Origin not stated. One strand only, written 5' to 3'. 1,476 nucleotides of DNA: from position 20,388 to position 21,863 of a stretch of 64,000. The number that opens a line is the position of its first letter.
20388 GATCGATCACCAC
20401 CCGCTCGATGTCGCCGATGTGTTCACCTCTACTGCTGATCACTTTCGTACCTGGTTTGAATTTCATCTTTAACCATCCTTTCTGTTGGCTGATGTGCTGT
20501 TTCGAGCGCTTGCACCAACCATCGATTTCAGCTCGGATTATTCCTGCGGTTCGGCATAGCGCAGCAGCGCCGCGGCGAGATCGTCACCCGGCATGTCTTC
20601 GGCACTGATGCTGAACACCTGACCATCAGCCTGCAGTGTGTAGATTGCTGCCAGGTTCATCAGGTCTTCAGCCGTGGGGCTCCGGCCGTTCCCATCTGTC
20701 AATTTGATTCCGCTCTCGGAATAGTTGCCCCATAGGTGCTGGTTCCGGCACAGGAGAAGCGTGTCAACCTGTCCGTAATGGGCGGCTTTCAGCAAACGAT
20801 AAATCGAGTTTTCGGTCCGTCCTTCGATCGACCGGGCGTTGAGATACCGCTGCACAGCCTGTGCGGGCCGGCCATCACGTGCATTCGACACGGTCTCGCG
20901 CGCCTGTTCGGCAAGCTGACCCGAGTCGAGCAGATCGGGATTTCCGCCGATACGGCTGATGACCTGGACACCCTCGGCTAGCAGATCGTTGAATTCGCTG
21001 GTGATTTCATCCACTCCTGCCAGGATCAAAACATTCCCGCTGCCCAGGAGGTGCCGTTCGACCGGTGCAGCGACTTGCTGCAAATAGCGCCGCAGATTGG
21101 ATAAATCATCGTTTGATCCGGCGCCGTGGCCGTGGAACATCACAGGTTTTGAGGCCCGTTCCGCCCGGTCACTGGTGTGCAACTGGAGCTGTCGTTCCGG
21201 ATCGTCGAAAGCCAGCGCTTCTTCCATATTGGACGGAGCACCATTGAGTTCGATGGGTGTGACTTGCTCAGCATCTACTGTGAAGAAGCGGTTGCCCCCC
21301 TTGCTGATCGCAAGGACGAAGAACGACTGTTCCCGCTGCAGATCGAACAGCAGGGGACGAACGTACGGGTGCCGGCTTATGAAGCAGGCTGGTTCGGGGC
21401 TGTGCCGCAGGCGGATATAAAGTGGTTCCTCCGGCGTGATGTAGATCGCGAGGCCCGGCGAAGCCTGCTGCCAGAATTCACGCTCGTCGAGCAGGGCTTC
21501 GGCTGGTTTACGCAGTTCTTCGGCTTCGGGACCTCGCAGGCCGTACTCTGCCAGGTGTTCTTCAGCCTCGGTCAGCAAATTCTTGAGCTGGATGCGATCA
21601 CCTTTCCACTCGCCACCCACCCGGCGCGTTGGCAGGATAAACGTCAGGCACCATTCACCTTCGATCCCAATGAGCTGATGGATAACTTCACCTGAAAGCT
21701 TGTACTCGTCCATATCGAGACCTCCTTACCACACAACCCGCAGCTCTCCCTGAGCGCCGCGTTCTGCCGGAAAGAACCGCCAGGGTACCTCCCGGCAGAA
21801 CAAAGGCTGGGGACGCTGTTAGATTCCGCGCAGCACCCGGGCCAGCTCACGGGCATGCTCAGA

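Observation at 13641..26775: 13-kb concentration of anhydrobiosis/dormancy-type functions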

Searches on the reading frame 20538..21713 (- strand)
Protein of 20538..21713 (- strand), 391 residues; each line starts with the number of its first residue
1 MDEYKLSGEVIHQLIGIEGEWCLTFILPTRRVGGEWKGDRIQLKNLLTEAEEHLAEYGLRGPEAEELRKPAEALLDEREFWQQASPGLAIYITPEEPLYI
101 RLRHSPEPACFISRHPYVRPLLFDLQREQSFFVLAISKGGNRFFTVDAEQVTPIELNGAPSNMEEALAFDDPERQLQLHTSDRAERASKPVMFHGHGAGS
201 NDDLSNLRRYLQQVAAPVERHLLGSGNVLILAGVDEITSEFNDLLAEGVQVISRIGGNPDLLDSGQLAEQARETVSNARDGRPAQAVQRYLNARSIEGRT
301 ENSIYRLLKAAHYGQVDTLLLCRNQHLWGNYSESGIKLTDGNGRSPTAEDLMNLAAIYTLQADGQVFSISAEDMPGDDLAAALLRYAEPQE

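Call 4: search_protein_families(library=pfam, proteins=[window:20538-21713:-])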
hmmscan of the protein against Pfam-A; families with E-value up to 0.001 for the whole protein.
window:20538-21713:- (391 aa): 6 families
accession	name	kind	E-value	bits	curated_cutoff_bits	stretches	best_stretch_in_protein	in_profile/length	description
PF18849.6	baeRF_family7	-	3.4e-26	92.6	27.2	1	131-275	1-142/144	Bacterial archaeo-eukaryotic release factor family 7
PF18848.6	baeRF_family6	-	1e-22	81.5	27.5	1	129-275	1-147/149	Bacterial archaeo-eukaryotic release factor family 6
PF18845.6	baeRF_family3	-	2.3e-21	77.3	31.5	1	131-314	2-167/168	Bacterial archaeo-eukaryotic release factor family 3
PF18851.6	baeRF_family8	-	1.6e-09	38.2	27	1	129-278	2-136/141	Bacterial archaeo-eukaryotic release factor family 8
PF18855.6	baeRF_family11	-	1.6e-08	35.4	27.2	1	129-274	2-132/139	Bacterial archaeo-eukaryotic release factor family 11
PF18854.6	baeRF_family10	-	6.9e-07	30.1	27.1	1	116-254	1-122/143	Bacterial archaeo-eukaryotic release factor family 10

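Call 9: find_encoding_contigs(protein=window:20538-21713:-, flank=10000, max_places=6)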
Protein window:20538-21713:- (391 aa): no gene with exactly this product is on record in the collection.

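Call 10: find_homologous_proteins(query=window:20538-21713:-)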
Query window:20538-21713:- (391 aa): 144 proteins with E <= 0.001 among 8000 candidates; the best 120 are listed.
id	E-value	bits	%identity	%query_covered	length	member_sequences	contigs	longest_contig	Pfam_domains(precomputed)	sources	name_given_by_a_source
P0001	5.9e-258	873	99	100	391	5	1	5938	PF18845.7,PF18855.7,PF18854.7,PF18851.7,PF18849.7,PF18848.7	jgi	jgi:hypothetical protein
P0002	1.5e-199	681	79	100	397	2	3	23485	PF18845.7,PF18855.7,PF18854.7,PF18851.7,PF18849.7,PF18848.7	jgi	jgi:hypothetical protein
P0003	3.1e-66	242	39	98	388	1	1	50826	PF18845.7,PF18855.7,PF18851.7,PF18849.7,PF18848.7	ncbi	ncbi:MAG: hypothetical protein AB1894_24680 [Chloroflexota bacterium]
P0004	9.8e-60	221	34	96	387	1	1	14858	PF18845.7,PF18855.7,PF18851.7,PF18849.7,PF18848.7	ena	-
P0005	3.5e-59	219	34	94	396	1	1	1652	PF18845.7,PF18855.7,PF18851.7,PF18849.7,PF18848.7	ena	-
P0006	1.6e-58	217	33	96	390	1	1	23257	PF18845.7,PF18855.7,PF18851.7,PF18849.7,PF18848.7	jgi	-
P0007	1.6e-58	217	33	96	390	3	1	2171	PF18845.7,PF18855.7,PF18851.7,PF18849.7,PF18848.7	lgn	-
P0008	7.8e-58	214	36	96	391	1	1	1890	PF18845.7,PF18855.7,PF18851.7,PF18849.7,PF18848.7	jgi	jgi:hypothetical protein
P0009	3.7e-56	209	35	98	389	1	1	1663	PF18845.7,PF18855.7,PF18851.7,PF18849.7,PF18848.7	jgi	jgi:hypothetical protein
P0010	8.2e-56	208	36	96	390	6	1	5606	PF18845.7,PF18855.7,PF18851.7,PF18849.7,PF18848.7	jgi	jgi:hypothetical protein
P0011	3.1e-55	206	33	98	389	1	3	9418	PF18845.7,PF18855.7,PF18851.7,PF18849.7,PF18848.7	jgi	jgi:hypothetical protein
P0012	5.6e-55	205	33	99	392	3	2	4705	PF18845.7,PF18855.7,PF18851.7,PF18849.7,PF18848.7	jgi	jgi:hypothetical protein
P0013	1.5e-54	204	33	93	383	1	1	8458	PF18845.7,PF18855.7,PF18851.7,PF18849.7,PF18848.7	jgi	jgi:hypothetical protein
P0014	5.6e-54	202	32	94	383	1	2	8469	PF18845.7,PF18855.7,PF18851.7,PF18849.7,PF18848.7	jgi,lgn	jgi:hypothetical protein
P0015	1.2e-53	201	35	93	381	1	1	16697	PF18845.7,PF18855.7,PF18851.7,PF18849.7,PF18848.7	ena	-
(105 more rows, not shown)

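Call 11: find_encoding_contigs(protein=P0002, flank=10000, max_places=4)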
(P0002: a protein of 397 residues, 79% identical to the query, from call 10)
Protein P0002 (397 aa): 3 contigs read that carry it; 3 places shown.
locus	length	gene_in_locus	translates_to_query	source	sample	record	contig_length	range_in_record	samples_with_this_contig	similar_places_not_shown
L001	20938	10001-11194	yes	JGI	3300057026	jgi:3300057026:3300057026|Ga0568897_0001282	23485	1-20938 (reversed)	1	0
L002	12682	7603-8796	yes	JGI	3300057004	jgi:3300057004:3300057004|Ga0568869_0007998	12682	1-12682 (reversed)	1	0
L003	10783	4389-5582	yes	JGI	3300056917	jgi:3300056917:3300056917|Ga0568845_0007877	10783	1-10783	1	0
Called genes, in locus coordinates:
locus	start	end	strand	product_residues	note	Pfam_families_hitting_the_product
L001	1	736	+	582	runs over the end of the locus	PF00528:BPD_transp_1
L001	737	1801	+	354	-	PF00005:ABC_tran, PF08402:TOBE_2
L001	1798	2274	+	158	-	PF04167:DUF402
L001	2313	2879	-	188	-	PF13548:DUF4126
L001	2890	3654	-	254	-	PF09858:DUF2085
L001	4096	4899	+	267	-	-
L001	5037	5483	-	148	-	PF00011:HSP20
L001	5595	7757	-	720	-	PF00982:Glyco_transf_20, PF02358:Trehalose_PPase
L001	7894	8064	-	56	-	PF20607:DUF6800 (weak)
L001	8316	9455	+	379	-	PF02163:Peptidase_M50, PF00571:CBS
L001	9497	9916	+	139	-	PF00210:Ferritin, PF02915:Rubrerythrin (faint)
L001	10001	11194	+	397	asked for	PF18854:baeRF_family10 (faint), PF18845:baeRF_family3, PF18848:baeRF_family6, PF18849:baeRF_family7, PF18851:baeRF_family8, PF18855:baeRF_family11 (weak)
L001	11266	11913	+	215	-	PF05239:PRC, PF09939:DUF2171 (weak)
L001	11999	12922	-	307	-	PF21686:LigD_Prim-Pol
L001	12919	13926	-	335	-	PF01068:DNA_ligase_A_M, PF09414:RNA_ligase, PF04679:DNA_ligase_A_C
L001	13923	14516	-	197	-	PF13298:LigD_N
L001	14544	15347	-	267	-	PF01149:Fapy_DNA_glyco, PF06831:H2TH, PF06827:zf-FPG_IleRS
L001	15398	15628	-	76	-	-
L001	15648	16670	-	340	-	PF00044:Gp_dh_N, PF02800:Gp_dh_C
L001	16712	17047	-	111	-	PF02482:Ribosomal_S30AE (weak)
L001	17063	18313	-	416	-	PF21269:TreT_GT1, PF00534:Glycos_transf_1, PF20706:GT4-conflict, PF13692:Glyco_trans_1_4, PF13524:Glyco_trans_1_2 (weak)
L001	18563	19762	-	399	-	PF07992:Pyr_redox_2, PF00070:Pyr_redox, PF14721:AIF_C (weak)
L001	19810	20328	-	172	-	-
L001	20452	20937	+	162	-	?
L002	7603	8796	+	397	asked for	PF18854:baeRF_family10 (faint), PF18845:baeRF_family3, PF18848:baeRF_family6, PF18849:baeRF_family7, PF18851:baeRF_family8, PF18855:baeRF_family11 (weak)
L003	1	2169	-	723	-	?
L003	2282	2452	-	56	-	PF20607:DUF6800 (weak)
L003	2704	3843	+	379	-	PF02163:Peptidase_M50, PF00571:CBS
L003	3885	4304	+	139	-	PF00210:Ferritin, PF02915:Rubrerythrin (faint)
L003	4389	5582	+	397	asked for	PF18854:baeRF_family10 (faint), PF18845:baeRF_family3, PF18848:baeRF_family6, PF18849:baeRF_family7, PF18851:baeRF_family8, PF18855:baeRF_family11 (weak)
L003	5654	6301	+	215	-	PF05239:PRC, PF09939:DUF2171 (weak)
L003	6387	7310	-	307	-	PF21686:LigD_Prim-Pol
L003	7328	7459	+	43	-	-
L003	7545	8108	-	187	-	PF01068:DNA_ligase_A_M, PF09414:RNA_ligase (weak)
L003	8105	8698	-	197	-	PF13298:LigD_N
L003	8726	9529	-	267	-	PF01149:Fapy_DNA_glyco, PF06831:H2TH, PF06827:zf-FPG_IleRS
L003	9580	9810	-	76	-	-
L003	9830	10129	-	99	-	PF02800:Gp_dh_C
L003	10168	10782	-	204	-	?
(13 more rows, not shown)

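Call 12: find_encoding_contigs(protein=P0003, flank=10000, max_places=3)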
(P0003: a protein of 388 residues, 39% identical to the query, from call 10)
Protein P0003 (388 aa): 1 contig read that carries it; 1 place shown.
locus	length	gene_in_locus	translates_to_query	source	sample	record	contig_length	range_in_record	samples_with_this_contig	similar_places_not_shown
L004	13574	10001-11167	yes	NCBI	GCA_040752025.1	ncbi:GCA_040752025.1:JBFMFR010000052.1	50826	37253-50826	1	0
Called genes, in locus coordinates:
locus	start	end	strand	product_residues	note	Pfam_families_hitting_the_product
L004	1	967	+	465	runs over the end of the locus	PF08245:Mur_ligase_M, PF27239:FOL3_C, PF02875:Mur_ligase_C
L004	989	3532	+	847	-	PF02190:LON_substr_bdg, PF00004:AAA, PF07728:AAA_5 (weak), PF22667:Lon_lid, PF05362:Lon_C, PF13541:ChlI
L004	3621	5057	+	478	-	PF04326:SLFN_AlbA_2, PF13749:HATPase_c_4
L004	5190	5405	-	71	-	-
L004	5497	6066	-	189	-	PF00034:Cytochrom_C (weak)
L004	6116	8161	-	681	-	PF00122:E1-E2_ATPase, PF08282:Hydrolase_3 (faint), PF00702:Hydrolase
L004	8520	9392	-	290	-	-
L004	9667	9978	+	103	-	PF01176:eIF-1a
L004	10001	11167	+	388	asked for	PF18845:baeRF_family3, PF18848:baeRF_family6, PF18849:baeRF_family7, PF18851:baeRF_family8, PF18855:baeRF_family11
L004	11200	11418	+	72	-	PF02308:MgtC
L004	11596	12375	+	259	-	PF05239:PRC (weak)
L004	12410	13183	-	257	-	-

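Call 16: find_related_loci(query=A2, collection=genome_contigs, flank=10000)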
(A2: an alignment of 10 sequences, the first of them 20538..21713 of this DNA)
Query A2 (391 aa) in genome_contigs; peptide patterns used: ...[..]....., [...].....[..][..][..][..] (x = any residue, [..] = any of these).
599 stretches matched a pattern (row limit reached: there are more); 444 encode a relative of the query (tblastn E <= 1e-3); the best 80 are kept; 80 distinct loci.
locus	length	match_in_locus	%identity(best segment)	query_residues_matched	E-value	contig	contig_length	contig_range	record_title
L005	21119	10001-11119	33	14-386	1e-66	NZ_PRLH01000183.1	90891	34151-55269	Cyanothece sp. BG0011 unitig_229, whole genome shotgun sequence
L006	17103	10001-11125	34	11-386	2e-66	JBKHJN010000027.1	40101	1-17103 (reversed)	MAG: Desulfobacteraceae bacterium isolate D4M11_8 NODE_369_length_40101_cov_25.349773, whole genome shotgun sequence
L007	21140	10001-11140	35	11-389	1e-64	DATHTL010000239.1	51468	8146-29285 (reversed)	MAG TPA_asm: Anaerolineales bacterium isolate SMAG_U16076 k141_1747409, whole genome shotgun sequence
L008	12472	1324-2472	37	6-387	2e-63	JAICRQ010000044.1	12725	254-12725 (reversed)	MAG: Anaerolineales bacterium isolate TY_ISSM_2_bin.28 k141_817823_length_12725_cov_12.8593, whole genome shotgun sequen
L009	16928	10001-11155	35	6-386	1e-63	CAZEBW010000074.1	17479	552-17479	MAG TPA_asm: uncultured Anaerolineae bacterium isolate binchicken_co17_112 genome assembly, contig: NODE_7924_length_174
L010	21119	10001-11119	32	14-386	3e-63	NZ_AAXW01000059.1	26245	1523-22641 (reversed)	Crocosphaera chwakensis CCY0110 1101676644474, whole genome shotgun sequence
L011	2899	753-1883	33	11-391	2e-62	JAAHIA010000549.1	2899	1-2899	MAG: Leptolyngbya sp. SIO4C1 4C1_NODE_549, whole genome shotgun sequence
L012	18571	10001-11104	36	22-386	5e-62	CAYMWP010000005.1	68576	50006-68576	MAG TPA_asm: uncultured Anaerolineales bacterium isolate binchicken_co334_151 genome assembly, contig: NODE_570_length_6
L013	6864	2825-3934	35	14-386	2e-61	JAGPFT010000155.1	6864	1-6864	MAG: Anaerolineae bacterium isolate Gw_SlDig_bin_20 Gw_SlDig_23750_length_6864_cov_4.089209, whole genome shotgun sequen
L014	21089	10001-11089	34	22-386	3e-61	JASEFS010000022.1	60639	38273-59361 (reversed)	MAG: Deltaproteobacteria bacterium isolate Yes49-14 NODE_243_length_60639_cov_7.245114, whole genome shotgun sequence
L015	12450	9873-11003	34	11-386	5e-61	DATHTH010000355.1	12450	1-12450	MAG TPA_asm: Anaerolineales bacterium isolate SMAG_U16072 k141_1936915, whole genome shotgun sequence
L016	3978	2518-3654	34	14-386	8e-61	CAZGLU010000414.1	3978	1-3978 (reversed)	MAG TPA_asm: uncultured Anaerolineaceae bacterium isolate binchicken_co43_322 genome assembly, contig: NODE_38365_length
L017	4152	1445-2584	34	11-387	5e-61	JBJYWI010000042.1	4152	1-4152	MAG: Anaerolineales bacterium isolate J5_7_160517rDrA_8 J5_7_160517rDrA_8_000000000042, whole genome shotgun sequence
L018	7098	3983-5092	36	14-386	2e-60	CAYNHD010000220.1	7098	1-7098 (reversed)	MAG TPA_asm: uncultured Thermoflexus sp. isolate SRP241326_co3_55 genome assembly, contig: NODE_11968_length_7098_cov_8.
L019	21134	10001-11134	34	11-387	1e-60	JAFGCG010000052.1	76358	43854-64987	MAG: Anaerolineales bacterium isolate Zod_Metabat.109 k87_3077037, whole genome shotgun sequence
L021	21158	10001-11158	33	9-386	2e-60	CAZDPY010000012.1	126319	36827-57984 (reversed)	MAG TPA_asm: uncultured Ignavibacteriaceae bacterium isolate SRP141376_co1_149 genome assembly, contig: NODE_317_length_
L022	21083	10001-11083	34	22-386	1e-59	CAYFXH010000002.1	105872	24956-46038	MAG TPA_asm: uncultured Desulfobacteraceae bacterium isolate ERP108616_co2_158 genome assembly, contig: NODE_109_length_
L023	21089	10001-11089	34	22-386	3e-59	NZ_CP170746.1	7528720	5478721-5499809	Chlorogloeopsis fritschii PCC 6912 chromosome, complete genome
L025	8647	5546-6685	33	6-386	2e-59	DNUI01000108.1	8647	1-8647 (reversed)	MAG TPA_asm: Syntrophaceae bacterium isolate UBA10514 contig_27286, whole genome shotgun sequence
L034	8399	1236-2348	34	13-386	2e-58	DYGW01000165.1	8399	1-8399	MAG TPA_asm: Thermoflexus sp. isolate BE2012_66_11 Afr_mines_BE2012_3446_length_8399_cov_4_549377, whole genome shotgun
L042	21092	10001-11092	33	22-386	6e-58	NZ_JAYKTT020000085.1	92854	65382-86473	Chlorogloeopsis sp. ULAP02 87, whole genome shotgun sequence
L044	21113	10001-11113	32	22-386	2e-57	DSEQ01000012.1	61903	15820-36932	MAG TPA_asm: Candidatus Zixiibacteriota bacterium isolate SpSt-1246 Ga0116196_1000031, whole genome shotgun sequence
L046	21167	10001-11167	32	6-389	1e-57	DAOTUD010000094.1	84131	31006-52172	MAG TPA_asm: Anaerolineae bacterium isolate F17_43 k129_3611554, whole genome shotgun sequence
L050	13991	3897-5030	33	11-387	4e-57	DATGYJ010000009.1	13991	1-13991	MAG TPA_asm: Anaerolineales bacterium isolate SMAG_U10632 k141_184509, whole genome shotgun sequence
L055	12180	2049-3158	34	14-386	6e-57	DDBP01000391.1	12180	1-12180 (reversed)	MAG TPA_asm: Anaerolineales bacterium UBA2029 UBA2029_contig_2282, whole genome shotgun sequence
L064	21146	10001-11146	35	6-386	5e-56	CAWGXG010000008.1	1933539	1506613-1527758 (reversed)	MAG: uncultured Chloroflexia bacterium isolate MFD02416.bin.2.176 genome assembly, contig: contig_7797, whole genome sho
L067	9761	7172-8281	33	18-386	1e-55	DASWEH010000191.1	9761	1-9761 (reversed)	MAG TPA_asm: Anaerolineales bacterium isolate SMAG_U2757 k141_887534, whole genome shotgun sequence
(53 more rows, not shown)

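Call 21: search_solved_structures(query=window:20538-21713:-, max_evalue=1, show_alignments=1)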
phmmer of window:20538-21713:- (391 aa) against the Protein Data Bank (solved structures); distinct sequences matched with E-value up to 1: 2.
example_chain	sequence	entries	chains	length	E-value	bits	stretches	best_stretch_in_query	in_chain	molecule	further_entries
6n8e_A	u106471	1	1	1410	0.036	16.2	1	183-281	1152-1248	holo-ObiF1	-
7xnj_A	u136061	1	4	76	0.19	13.8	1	29-84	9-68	Stress Response Facilitator A, SrfA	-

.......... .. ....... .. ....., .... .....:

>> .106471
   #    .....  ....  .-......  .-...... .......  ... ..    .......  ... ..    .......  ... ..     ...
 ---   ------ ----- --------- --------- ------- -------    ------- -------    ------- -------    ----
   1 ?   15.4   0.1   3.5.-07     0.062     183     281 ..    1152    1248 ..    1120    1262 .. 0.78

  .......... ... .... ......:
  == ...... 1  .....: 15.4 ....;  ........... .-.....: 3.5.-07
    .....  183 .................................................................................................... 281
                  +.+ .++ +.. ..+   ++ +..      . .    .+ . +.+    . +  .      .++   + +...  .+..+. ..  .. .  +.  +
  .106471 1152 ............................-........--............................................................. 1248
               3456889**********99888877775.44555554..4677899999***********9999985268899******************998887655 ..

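Call 34: search_protein_families(library=pfam, proteins=[L025:3725-5077:+, L067:6161-7039:+, L023:11098-12453:+, L017:1035-1421:+, L050:8117-9343:+, L044:7204-9903:+, L018:141-1922:+, L064:11222-12163:+, L046:13020-14417:-, L064:7856-8716:-])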
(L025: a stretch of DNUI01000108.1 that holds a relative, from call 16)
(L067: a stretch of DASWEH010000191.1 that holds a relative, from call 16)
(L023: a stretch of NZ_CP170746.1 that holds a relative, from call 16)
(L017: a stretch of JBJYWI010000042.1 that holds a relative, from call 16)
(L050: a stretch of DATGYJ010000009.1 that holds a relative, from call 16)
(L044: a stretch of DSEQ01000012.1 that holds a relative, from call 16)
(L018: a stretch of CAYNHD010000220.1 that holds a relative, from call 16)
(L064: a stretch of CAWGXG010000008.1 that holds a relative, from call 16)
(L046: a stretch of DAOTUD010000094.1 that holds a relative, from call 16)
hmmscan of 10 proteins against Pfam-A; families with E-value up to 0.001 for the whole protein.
L025:3725-5077:+ (450 aa): 10 families
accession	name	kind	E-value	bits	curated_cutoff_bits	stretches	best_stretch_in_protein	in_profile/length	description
PF00158.32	Sigma54_activat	-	5.3e-63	212.1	20.2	1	149-310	2-163/168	Sigma-54 interaction domain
PF00072.30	Response_reg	-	2.4e-29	102.2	30.2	1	14-123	1-111/111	Response regulator receiver domain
PF25601.1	AAA_lid_14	-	1.5e-20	73.2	27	1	319-393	1-79/87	AAA+ ATPase lid domain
PF14532.12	Sigma54_activ_2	-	5.8e-18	65.9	25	1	149-318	1-138/138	Sigma-54 interaction domain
PF02954.25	HTH_8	-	2.3e-15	56.5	22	1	402-442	2-42/42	Bacterial regulatory protein, Fis family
PF07724.20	AAA_2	-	6.4e-07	30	27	1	170-326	4-144/166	AAA domain (Cdc48 subfamily)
PF07728.20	AAA_5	-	8.3e-07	29.5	22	1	172-300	2-130/139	AAA domain (dynein-related subfamily)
PF01078.27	Mg_chelatase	-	6.7e-05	22.8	20.3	0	227-291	93-159/207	Magnesium chelatase, subunit ChlI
PF00004.35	AAA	-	0.00017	22.4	21.2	1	172-297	1-119/131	ATPase family associated with various cellular activities (AAA)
PF13551.12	HTH_29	-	0.00075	20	28.1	0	407-442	1-36/64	Winged helix-turn helix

L067:6161-7039:+ (292 aa): 1 family
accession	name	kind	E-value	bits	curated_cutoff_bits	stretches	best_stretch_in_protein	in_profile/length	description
PF03631.20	Virul_fac_BrkB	-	3.8e-53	181.2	33.7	1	31-280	3-256/259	Virulence factor BrkB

L023:11098-12453:+ (451 aa): 3 families
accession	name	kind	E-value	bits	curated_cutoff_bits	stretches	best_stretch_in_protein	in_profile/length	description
PF00924.24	MS_channel_2nd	-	3.2e-22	78.8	20.2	1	267-331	1-65/68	Mechanosensitive ion channel, beta-domain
PF21082.3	MS_channel_3rd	-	2e-10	41.4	21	1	343-424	4-88/88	Mechanosensitive ion channel MscS, C-terminal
PF21088.3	MS_channel_1st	-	6.2e-05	23.3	23.1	1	230-263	6-39/42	Mechanosensitive ion channel, transmembrane helices 2/3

L017:1035-1421:+ (128 aa): 0 families

L050:8117-9343:+ (408 aa): 6 families
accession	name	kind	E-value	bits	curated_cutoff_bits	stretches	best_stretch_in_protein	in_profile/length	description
PF00534.26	Glycos_transf_1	-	1e-46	159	26.4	1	197-359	6-171/172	Glycosyl transferases group 1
PF13692.12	Glyco_trans_1_4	-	1e-38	133.2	27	1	207-346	3-142/142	Glycosyl transferases group 1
PF13439.12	Glyco_transf_4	-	7.2e-32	111.2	28.5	1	14-186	1-169/170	Glycosyltransferase Family 4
PF13579.12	Glyco_trans_4_4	-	1.9e-14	54.7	29.7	1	15-182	1-158/158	Glycosyl transferase 4-like domain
PF20706.3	GT4-conflict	-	5.4e-10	39.2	26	1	183-351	175-362/385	Family 4 Glycosyltransferase in conflict systems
PF13524.12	Glyco_trans_1_2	-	3.2e-05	24.3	25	1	232-360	10-128/144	Glycosyl transferase-like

L044:7204-9903:+ (899 aa): 7 families
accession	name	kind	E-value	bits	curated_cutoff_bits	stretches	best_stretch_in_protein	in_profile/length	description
PF00122.25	E1-E2_ATPase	-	1.1e-52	178.6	28.1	1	126-319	1-181/181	E1-E2 ATPase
PF00689.26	Cation_ATPase_C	-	5.9e-44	150.4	27.3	1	721-893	1-174/175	Cation transporting ATPase, C-terminus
PF00690.31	Cation_ATPase_N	-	3e-21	75.3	20.4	1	20-87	2-69/69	Cation transporter/ATPase, N-terminus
PF13246.12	Cation_ATPase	-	4.7e-18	65.4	21.7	1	392-480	1-91/91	Cation transport ATPase (P-type)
PF00702.32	Hydrolase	-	2e-17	64.6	26.4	1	336-651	2-191/191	haloacid dehalogenase-like hydrolase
PF08282.18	Hydrolase_3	-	2.2e-06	28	20.9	0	630-676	202-247/255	haloacid dehalogenase-like hydrolase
PF12710.13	HAD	-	0.00058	20.8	27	0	542-648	88-189/189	haloacid dehalogenase-like hydrolase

L018:141-1922:+ (593 aa): 1 family
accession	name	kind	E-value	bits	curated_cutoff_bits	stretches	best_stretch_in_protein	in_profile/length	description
PF13231.12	PMT_2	-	9.3e-10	39.4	26.1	1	74-225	1-149/160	Dolichyl-phosphate-mannose-protein mannosyltransferase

L064:11222-12163:+ (313 aa): 1 family
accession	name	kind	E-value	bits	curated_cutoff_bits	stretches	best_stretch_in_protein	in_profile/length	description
PF00294.29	PfkB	-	4e-20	72.8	25.8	2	202-296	203-297/302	pfkB family carbohydrate kinase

L046:13020-14417:- (465 aa): 2 families
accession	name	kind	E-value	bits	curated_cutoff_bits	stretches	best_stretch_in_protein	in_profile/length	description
PF02861.25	Clp_N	-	2e-16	60.3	20.7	2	25-65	8-48/53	Clp amino terminal domain, pathogenicity island component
PF02163.28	Peptidase_M50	-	2.3e-11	43.9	27.2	1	240-424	7-217/221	Peptidase family M50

L064:7856-8716:- (286 aa): 12 families
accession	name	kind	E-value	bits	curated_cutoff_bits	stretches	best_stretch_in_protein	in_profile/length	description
PF14520.12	HHH_5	-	6.3e-17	62.2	27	2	120-156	2-38/57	Helix-hairpin-helix domain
PF00633.29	HHH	-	5.3e-09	35.9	24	1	116-138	7-29/30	Helix-hairpin-helix motif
PF14229.12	DUF4332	-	9e-09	36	23.2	0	121-161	54-94/122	Domain of unknown function (DUF4332)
PF11731.14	Cdd1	-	9.5e-09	35.8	25.5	1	119-160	5-46/86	Pathogenicity locus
PF10391.15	DNA_pol_lambd_f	-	2.3e-07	31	29.8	0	122-154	3-35/51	Fingers domain of DNA polymerase lambda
PF00416.27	Ribosomal_S13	-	5.2e-05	24.1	31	0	203-245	16-59/128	Ribosomal protein S13/S18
PF02579.22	Nitro_FeMo-Co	-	0.0001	23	26.3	0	207-236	59-87/94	Dinitrogenase iron-molybdenum cofactor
PF21176.3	RecR_HhH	-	0.0001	22.5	27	0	202-216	6-20/45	RecR, helix-hairpin-helix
PF11798.14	IMS_HHH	-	0.00017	22.1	24.4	0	122-141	13-32/32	IMS family HHH motif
PF04994.19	TfoX_C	-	0.00029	21.3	23.1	0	120-159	3-42/81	TfoX C-terminal domain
PF14716.13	HHH_8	-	0.00055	20.7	30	0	186-219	35-65/73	Helix-hairpin-helix domain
PF12826.13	HHH_2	-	0.0009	19.8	27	0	119-137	34-52/64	Helix-hairpin-helix motif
